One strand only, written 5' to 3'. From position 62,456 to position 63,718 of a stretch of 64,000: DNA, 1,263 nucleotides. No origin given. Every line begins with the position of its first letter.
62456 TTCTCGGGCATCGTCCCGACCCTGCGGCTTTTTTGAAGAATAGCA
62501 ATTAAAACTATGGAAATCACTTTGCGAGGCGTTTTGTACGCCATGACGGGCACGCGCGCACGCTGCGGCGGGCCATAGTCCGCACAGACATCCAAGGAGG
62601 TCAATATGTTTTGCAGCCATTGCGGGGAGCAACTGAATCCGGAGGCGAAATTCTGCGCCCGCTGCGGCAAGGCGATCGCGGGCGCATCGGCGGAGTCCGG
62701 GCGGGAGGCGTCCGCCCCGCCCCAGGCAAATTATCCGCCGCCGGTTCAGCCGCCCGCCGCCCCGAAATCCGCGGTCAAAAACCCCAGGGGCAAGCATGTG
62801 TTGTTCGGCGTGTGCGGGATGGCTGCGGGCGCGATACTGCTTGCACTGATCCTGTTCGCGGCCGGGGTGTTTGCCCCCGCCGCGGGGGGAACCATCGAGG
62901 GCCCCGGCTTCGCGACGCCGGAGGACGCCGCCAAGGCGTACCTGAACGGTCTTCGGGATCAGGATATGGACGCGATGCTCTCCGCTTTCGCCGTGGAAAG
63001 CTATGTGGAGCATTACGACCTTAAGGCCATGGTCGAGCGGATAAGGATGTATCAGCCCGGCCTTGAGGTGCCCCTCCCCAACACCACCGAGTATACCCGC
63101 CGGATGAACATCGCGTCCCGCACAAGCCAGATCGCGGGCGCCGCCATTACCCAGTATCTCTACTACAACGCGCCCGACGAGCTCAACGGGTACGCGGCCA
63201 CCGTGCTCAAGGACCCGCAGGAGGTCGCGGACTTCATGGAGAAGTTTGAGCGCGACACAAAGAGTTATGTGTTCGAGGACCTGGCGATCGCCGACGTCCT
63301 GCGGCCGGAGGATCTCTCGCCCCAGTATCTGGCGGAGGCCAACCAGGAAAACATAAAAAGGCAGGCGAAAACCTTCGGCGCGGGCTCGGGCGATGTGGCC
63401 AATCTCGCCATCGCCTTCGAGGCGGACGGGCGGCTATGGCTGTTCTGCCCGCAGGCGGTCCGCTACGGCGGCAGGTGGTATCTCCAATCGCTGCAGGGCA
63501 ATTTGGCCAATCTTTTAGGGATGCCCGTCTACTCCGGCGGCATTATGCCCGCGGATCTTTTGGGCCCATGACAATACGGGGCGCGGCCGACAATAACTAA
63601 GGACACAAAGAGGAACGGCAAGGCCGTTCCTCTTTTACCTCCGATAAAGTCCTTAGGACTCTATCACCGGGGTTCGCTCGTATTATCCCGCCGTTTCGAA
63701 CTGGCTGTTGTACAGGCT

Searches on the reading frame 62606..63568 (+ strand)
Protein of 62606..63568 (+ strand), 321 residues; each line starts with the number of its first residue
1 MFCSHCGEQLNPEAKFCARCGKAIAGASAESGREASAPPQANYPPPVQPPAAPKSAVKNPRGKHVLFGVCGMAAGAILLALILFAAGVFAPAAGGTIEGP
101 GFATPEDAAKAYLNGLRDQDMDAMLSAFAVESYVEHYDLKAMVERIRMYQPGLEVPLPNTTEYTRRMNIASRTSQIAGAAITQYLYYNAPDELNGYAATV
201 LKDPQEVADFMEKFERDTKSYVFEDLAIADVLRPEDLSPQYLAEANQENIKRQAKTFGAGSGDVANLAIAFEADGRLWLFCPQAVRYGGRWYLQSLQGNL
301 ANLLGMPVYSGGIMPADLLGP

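Call 80: search_protein_families(library=pfam, proteins=[window:62606-63568:+], max_evalue=0.001)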
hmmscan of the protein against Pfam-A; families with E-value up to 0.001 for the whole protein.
window:62606-63568:+ (321 aa): 4 families
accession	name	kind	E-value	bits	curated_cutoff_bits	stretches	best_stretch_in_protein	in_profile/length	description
PF13240.11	Zn_Ribbon_1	-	3.7e-07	30.2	25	1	2-23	1-22/23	zinc-ribbon domain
PF12773.13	DZR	-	7e-05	23.3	27.3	1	3-24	1-22/45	Double zinc ribbon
PF13248.11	Zn_ribbon_3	-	0.00035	20.4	27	1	3-22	5-24/26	zinc-ribbon domain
PF24460.1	DUF7575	-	0.0004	20.1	28.5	1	3-22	6-25/28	Domain of unknown function (DUF7575)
